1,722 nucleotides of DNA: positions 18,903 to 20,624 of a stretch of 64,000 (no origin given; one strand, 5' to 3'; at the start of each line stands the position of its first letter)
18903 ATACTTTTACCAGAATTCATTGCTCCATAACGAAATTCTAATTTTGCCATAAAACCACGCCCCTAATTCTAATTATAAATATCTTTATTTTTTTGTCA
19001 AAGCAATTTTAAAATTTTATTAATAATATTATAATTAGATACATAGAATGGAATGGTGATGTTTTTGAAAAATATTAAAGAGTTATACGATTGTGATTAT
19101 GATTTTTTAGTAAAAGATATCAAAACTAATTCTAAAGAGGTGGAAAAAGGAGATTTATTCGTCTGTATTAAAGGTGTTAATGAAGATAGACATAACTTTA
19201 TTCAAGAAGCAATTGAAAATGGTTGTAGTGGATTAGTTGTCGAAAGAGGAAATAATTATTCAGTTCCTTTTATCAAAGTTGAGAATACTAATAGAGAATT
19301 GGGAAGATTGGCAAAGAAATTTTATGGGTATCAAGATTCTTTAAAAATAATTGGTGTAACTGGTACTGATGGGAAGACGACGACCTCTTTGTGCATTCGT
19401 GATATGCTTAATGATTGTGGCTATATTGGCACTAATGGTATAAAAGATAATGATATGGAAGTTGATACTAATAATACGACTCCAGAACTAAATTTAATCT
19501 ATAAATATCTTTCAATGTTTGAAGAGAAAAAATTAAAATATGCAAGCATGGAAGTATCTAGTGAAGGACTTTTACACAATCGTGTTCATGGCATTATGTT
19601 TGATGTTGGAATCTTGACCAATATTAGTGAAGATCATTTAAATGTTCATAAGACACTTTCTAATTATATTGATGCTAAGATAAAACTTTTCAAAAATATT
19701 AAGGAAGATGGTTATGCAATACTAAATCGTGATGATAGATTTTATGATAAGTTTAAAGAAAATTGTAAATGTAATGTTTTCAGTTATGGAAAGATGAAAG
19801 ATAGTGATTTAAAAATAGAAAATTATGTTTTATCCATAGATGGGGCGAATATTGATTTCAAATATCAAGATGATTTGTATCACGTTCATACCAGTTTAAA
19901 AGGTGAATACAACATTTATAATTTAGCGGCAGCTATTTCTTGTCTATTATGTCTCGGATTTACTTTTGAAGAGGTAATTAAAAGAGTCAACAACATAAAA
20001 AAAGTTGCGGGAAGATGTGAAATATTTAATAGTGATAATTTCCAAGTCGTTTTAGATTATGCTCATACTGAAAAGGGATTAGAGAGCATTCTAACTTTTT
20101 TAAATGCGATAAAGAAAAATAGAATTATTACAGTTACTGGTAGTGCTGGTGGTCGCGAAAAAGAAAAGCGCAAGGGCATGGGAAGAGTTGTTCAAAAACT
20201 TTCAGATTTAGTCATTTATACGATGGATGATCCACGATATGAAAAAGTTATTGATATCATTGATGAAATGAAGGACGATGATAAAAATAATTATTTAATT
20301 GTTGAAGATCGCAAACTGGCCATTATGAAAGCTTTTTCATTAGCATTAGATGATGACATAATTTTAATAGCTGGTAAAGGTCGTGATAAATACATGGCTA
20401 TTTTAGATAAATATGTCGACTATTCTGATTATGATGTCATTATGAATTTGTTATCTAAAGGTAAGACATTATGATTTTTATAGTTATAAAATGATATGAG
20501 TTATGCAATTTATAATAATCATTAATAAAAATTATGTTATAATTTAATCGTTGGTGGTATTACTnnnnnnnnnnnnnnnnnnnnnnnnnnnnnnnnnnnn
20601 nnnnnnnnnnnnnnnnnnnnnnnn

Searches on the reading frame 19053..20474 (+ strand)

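Call 101: search_protein_families(library=pfam, proteins=[window:19053-20474:+], max_evalue=0.00001)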
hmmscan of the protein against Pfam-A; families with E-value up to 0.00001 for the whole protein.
window:19053-20474:+ (473 aa): 2 families
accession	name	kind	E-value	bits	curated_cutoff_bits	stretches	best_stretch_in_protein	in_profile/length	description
PF08245.18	Mur_ligase_M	-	3.7e-47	161.3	24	1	102-297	1-199/200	Mur ligase middle domain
PF02875.26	Mur_ligase_C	-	2.7e-24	86.8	28.4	1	320-443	1-127/127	Mur ligase, glutamate ligase domain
